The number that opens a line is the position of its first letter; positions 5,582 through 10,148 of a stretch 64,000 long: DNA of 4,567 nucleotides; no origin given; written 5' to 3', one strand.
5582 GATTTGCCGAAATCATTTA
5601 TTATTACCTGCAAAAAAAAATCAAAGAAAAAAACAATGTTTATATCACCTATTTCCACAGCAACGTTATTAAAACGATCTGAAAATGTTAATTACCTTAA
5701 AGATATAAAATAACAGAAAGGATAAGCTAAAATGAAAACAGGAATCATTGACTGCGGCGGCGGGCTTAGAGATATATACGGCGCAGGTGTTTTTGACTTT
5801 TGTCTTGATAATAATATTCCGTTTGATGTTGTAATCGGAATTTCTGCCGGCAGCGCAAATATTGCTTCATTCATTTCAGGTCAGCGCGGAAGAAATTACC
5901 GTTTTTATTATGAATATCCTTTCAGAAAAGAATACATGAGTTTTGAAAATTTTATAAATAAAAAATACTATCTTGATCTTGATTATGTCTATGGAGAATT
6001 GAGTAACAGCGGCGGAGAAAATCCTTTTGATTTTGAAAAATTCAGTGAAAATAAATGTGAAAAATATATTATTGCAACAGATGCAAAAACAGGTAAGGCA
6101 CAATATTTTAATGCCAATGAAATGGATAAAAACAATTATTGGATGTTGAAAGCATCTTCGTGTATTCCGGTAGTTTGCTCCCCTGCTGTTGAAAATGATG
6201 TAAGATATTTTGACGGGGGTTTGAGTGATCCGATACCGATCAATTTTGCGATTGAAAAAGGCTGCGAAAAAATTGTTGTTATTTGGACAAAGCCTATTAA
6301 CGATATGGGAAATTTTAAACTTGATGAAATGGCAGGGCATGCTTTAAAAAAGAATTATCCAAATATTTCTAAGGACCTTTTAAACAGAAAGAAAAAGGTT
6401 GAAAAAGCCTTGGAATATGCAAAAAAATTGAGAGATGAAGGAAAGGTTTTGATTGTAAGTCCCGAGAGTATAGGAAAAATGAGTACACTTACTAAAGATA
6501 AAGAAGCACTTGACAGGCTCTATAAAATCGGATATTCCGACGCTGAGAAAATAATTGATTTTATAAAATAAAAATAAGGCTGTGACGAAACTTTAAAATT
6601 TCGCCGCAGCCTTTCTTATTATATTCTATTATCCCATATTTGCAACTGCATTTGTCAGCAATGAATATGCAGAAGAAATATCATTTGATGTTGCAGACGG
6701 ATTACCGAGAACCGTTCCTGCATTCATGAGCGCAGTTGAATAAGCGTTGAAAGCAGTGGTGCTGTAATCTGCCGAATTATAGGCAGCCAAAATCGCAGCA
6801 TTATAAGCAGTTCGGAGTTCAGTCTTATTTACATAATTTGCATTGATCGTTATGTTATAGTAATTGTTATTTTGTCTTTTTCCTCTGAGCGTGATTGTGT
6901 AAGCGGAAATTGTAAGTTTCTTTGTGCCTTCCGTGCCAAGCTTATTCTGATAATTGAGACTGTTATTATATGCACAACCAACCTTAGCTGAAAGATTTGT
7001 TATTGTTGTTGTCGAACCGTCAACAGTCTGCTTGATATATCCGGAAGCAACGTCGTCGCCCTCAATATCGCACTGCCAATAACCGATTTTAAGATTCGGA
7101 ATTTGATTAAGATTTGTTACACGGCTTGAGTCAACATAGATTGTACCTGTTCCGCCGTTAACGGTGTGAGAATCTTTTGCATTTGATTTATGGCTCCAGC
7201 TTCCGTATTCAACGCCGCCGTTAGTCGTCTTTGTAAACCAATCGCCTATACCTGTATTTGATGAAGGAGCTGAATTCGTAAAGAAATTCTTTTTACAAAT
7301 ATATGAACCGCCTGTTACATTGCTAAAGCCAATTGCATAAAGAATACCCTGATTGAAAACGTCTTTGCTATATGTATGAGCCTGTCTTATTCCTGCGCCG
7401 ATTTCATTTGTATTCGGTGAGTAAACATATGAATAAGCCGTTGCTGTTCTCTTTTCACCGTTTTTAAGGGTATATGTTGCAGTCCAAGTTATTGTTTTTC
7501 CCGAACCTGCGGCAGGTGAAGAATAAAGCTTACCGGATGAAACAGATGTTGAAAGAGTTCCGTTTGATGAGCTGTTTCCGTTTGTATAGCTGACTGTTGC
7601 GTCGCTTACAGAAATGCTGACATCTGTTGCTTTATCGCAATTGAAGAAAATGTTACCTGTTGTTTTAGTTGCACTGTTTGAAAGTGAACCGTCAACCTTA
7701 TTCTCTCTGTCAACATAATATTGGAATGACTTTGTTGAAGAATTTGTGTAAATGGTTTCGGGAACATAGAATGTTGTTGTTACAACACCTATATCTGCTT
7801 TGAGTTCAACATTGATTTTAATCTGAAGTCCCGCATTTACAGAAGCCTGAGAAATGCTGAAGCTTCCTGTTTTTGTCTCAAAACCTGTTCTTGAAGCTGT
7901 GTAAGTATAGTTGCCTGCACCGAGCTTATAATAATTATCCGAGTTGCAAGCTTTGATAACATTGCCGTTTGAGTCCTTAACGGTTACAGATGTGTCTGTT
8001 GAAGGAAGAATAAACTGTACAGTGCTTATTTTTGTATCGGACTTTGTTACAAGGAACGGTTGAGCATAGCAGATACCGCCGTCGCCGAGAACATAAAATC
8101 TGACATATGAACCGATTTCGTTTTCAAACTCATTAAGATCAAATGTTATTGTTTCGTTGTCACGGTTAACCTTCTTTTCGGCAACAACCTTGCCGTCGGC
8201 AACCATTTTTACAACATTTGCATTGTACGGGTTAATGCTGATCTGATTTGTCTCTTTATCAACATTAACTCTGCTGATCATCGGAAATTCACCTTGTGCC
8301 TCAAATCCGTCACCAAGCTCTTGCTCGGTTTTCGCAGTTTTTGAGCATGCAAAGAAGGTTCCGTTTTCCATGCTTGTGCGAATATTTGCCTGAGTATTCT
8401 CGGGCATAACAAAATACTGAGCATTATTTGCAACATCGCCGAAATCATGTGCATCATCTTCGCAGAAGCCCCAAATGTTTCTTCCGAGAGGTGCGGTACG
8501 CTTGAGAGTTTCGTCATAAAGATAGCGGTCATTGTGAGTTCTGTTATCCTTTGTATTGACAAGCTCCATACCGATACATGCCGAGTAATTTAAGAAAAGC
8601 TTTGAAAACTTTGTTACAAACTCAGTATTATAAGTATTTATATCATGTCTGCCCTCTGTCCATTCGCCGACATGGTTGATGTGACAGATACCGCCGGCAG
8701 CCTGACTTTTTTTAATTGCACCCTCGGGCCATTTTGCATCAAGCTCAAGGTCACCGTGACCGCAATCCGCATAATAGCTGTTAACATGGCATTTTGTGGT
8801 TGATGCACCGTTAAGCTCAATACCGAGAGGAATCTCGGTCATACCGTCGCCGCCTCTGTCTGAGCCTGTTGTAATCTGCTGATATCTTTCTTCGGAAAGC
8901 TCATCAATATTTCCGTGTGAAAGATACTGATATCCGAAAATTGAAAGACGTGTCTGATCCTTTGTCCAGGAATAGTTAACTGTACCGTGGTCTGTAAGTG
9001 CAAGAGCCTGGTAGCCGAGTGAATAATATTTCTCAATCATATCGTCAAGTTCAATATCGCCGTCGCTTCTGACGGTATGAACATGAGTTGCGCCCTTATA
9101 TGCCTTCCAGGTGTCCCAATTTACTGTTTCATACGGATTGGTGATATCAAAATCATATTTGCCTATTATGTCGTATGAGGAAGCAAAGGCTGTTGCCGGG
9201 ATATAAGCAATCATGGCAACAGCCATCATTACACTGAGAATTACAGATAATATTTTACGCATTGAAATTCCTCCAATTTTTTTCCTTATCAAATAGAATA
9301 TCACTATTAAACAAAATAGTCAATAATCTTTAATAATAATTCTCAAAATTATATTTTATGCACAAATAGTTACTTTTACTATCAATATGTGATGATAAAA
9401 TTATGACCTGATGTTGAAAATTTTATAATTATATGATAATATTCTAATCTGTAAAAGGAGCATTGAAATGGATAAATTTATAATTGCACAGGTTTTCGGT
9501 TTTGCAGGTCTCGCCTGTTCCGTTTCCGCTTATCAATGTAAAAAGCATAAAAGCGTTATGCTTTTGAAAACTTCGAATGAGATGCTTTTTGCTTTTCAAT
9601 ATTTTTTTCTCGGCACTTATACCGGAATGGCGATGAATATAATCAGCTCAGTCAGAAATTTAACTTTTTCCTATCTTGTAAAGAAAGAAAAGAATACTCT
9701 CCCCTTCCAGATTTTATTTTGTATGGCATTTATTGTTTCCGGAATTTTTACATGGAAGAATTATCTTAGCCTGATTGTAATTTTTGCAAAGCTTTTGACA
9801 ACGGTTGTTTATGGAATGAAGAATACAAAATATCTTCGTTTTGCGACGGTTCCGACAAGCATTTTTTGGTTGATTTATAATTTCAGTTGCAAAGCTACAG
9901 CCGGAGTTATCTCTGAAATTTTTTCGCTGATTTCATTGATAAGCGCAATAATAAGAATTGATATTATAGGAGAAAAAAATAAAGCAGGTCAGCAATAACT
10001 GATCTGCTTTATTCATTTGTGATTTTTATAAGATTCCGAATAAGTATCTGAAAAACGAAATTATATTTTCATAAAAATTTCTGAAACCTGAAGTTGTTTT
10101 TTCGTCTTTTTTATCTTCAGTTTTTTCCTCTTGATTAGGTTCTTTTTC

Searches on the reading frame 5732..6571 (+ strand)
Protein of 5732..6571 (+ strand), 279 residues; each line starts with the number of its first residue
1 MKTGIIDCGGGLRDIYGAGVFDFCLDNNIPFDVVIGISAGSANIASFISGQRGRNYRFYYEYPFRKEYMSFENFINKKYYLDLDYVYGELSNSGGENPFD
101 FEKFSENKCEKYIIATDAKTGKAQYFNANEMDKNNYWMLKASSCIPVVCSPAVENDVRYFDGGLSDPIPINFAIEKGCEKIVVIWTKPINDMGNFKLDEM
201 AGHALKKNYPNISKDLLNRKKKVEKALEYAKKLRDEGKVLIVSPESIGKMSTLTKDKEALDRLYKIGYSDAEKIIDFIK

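Call 24: search_protein_families(library=pfam, proteins=[window:5732-6571:+], max_evalue=0.001)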
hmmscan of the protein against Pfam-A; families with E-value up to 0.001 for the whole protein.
window:5732-6571:+ (279 aa): 2 families
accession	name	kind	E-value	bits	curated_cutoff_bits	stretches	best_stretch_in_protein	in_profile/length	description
PF01734.28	Patatin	-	5.2e-17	63.1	27.7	1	9-173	5-190/191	Patatin-like phospholipase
PF19890.4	DUF6363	-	1.2e-10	41.5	26.4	1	209-276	1-68/75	Domain of unknown function (DUF6363)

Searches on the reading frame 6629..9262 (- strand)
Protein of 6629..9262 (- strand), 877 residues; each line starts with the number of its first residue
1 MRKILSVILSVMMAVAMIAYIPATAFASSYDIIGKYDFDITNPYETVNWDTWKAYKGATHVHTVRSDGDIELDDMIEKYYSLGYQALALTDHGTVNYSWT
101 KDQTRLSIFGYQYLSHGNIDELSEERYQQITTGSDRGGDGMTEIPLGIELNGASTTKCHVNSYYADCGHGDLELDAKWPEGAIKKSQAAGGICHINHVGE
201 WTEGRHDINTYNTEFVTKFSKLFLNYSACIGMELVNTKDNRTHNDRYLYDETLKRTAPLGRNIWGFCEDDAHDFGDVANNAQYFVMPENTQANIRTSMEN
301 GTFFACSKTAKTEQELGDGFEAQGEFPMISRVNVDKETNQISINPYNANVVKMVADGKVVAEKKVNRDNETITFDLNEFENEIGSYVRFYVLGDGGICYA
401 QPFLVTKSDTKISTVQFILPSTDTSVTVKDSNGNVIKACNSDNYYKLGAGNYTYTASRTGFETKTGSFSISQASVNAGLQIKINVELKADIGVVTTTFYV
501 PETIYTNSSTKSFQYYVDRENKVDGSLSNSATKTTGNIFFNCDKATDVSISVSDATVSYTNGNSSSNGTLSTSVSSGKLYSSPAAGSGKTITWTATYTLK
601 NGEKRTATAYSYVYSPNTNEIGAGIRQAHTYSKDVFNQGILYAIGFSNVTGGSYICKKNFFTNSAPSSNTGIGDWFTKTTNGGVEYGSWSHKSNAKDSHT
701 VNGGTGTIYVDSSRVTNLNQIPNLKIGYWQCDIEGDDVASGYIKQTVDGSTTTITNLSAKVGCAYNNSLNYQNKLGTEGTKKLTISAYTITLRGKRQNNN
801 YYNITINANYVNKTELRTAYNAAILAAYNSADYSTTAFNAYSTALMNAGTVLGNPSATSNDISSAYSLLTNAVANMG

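Call 3: search_protein_families(library=pfam, proteins=[window:6629-9262:-], max_evalue=1)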
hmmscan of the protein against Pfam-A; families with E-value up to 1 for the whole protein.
window:6629-9262:- (877 aa): 4 families
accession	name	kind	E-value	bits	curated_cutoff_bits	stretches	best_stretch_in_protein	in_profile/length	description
PF02811.25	PHP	-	2e-06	28.7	26.4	1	59-109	2-41/164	PHP domain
PF00622.36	SPRY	-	0.045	14.3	26.3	1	488-592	15-115/121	SPRY domain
PF09343.15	DUF2460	-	0.047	13.6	30.4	1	308-377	89-160/205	Conserved hypothetical protein 2217 (DUF2460)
PF18755.6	RAMA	-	0.24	11.8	35.2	1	52-90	38-75/107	Restriction Enzyme Adenine Methylase Associated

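Call 4: search_protein_families(library=ncbifam, proteins=[window:6629-9262:-], max_evalue=1)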
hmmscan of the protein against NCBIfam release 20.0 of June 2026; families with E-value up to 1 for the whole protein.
window:6629-9262:- (877 aa): 7 families
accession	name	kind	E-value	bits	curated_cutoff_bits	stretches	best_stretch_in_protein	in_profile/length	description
NF038032.1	CehA_McbA_metalo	domain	1.9e-11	44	80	1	55-393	3-300/315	CehA/McbA family metallohydrolase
NF006375.0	PRK08609.1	equivalog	3.4e-05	22.6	426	1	52-94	332-374/571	DNA polymerase/3'-5' exonuclease PolX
NF005928.0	PRK07945.1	equivalog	0.00022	20.7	250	1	51-93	94-136/337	PHP domain-containing protein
NF004981.0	PRK06361.1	equivalog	0.002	17.5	117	1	60-94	5-39/217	histidinol phosphate phosphatase domain-containing protein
NF041577.1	nside_bi_sphtase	equivalog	0.0028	16.9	400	1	60-96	7-43/276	3',5'-nucleoside bisphosphate phosphatase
NF047791.1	RNaseRnm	equivalog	0.0087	15.3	375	1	60-96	6-42/275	RNase RNM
NF005176.1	PRK06655.1-1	equivalog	0.019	14.9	230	1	404-496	79-171/197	flagellar hook assembly protein FlgD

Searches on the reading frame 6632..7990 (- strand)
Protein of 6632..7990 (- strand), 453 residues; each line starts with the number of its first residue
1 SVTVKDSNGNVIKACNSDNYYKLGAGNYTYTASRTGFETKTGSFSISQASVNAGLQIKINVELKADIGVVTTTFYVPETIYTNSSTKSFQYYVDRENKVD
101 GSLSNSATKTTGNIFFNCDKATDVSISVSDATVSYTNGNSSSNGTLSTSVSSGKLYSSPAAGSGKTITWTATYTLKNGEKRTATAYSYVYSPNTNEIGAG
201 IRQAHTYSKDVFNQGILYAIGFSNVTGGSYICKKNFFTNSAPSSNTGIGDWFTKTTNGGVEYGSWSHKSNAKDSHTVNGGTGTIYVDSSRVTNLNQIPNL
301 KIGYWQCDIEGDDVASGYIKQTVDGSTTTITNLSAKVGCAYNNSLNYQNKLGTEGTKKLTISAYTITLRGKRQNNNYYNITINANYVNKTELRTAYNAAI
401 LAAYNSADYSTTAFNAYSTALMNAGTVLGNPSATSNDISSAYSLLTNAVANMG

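Call 70: predict_structure(alignment_id=A5)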
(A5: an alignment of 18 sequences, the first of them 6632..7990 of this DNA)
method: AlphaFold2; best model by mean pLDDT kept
length: 453 residues; sequences in the alignment: 18
mean_pLDDT: 88.6   pTM: 0.81
mean pLDDT of the five models: 88.6, 88.5, 87.3, 87.2, 86.7
residues with pLDDT >= 90: 268; 70-90: 155; 50-70: 30; < 50: 0
segments of 3 or more residues with pLDDT < 50: none
pLDDT, mean of each block of 10 residues (from residue 1): 92 89 93 88 93 89 82 91 87 81 71 93 95 93 93 91 93 92 93 90 68 88 90 76 68 88 77 87 92 88 89 89 95 90 91 94 91 89 95 91 82 94 96 95 96 79
secondary structure, 60 per line:
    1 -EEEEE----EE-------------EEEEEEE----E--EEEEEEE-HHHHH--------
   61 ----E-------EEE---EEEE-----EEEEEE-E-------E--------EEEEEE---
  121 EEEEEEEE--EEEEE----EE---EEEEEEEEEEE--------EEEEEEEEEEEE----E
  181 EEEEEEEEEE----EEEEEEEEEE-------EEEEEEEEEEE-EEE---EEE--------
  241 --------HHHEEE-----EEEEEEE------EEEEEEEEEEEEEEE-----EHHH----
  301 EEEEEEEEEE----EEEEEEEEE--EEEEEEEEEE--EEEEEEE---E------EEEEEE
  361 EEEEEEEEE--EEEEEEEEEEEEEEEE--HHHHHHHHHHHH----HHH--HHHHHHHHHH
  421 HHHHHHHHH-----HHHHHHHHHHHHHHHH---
elements in order: E2-6 E26-32 E40-46 H48-52 E73-75 E79-82 E88-93 E112-117 E121-128 E131-135 E145-155 E164-175 E180-190 E195-204 E212-222 E224-226 E230-232 E252-254 E260-266 E273-287 E301-310 E315-323 E326-335 E338-344 E355-369 E372-387 H390-401 H411-429 H435-450

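Call 72: fold_search(model_id=the predicted structure, library=pdb)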
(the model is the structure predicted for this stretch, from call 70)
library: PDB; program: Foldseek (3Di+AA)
matches with E <= 10: 1392; with E <= 0.001: 54
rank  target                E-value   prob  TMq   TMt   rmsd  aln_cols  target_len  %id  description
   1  6xi1_BBB              1.5e-07  1.00  0.17  0.18  35.6       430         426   14  Crystal structure of tetra-tandem repeat in extending RTX adhesin from Aeromonas hydrophila (released 2020-10-14)
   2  6xi1_AAA              7.9e-07  0.99  0.17  0.17  35.1       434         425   14  Crystal structure of tetra-tandem repeat in extending RTX adhesin from Aeromonas hydrophila (released 2020-10-14)
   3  7sqc_F0               1.2e-06  0.99  0.17  0.22  29.5       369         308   10  Ciliary C1 central pair apparatus isolated from Chlamydomonas reinhardtii (released 2022-04-13)
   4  3f85                  1.4e-06  0.99  0.19  0.18  20.6       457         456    9  Structure of fusion complex of homo trimeric major pilin subunits CfaB of CFA/I fimbirae from ETEC E. coli (released 2009-08-11)
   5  3rkp_B                1.5e-06  1.00  0.22  0.27  14.6       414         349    9  Crystal structure of BcpA*(D312A), the major pilin subunit of Bacillus cereus (released 2012-05-30)
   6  3kpt_A                2.8e-06  1.00  0.22  0.25  14.8       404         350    9  Crystal structure of BcpA, the major pilin subunit of Bacillus cereus (released 2009-11-24)
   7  3rkp_A                3.1e-06  1.00  0.22  0.26  14.6       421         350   10  Crystal structure of BcpA*(D312A), the major pilin subunit of Bacillus cereus (released 2012-05-30)
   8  3kpt_B                6.4e-06  1.00  0.23  0.27  14.8       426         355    8  Crystal structure of BcpA, the major pilin subunit of Bacillus cereus (released 2009-11-24)
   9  6q2o_E                7.1e-06  0.77  0.14  0.12  29.6       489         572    8  Cryo-EM structure of RET/GFRa2/NRTN extracellular complex. The 3D refinement was applied with C2 symmetry. (released 2019-10-02)
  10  8k53_A                1.5e-05  0.80  0.14  0.09  34.6       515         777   12  Structure of the Dimeric Human CNTN2 Ig 1-6-FNIII 1-2 Domain in an Asymmetric State (released 2023-12-06)
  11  5w1d                  2.1e-05  0.87  0.16  0.17  31.6       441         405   10  Crystal Structure of Mouse Protocadherin-15 EC4-7 (released 2018-06-06)
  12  6vg1_A                2.4e-05  0.91  0.17  0.13  34.7       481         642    8  xenopus protocadherin 8.1 EC1-6 (released 2020-03-11)
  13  7sqc_2B               2.7e-05  0.93  0.20  0.13  29.8       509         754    7  Ciliary C1 central pair apparatus isolated from Chlamydomonas reinhardtii (released 2022-04-13)
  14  6xi3                  3.1e-05  0.84  0.14  0.15  27.5       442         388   12  Crystal structure of tetra-tandem repeat in extending region of large adhesion protein (released 2020-10-14)
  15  8wgg                  3.3e-05  0.94  0.18  0.18  16.4       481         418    8  Crystal structure of basal pilin PilB from Streptococcus sanguinis (released 2025-03-26)
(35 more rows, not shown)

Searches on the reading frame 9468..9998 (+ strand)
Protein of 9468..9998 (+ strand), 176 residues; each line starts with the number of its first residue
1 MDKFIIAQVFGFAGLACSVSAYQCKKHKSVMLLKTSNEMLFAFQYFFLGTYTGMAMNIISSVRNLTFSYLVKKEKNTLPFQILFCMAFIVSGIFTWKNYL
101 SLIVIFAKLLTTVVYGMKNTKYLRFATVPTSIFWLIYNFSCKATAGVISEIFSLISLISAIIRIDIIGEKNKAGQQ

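Call 24: search_protein_families(library=pfam, proteins=[window:9468-9998:+], max_evalue=0.001)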
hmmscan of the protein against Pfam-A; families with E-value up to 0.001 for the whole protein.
window:9468-9998:+ (176 aa): 1 family
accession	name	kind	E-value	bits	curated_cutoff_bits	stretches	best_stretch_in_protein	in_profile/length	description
PF10688.14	Imp-YgjV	-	2.7e-37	128.5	23.5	1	5-164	1-155/159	Bacterial inner membrane protein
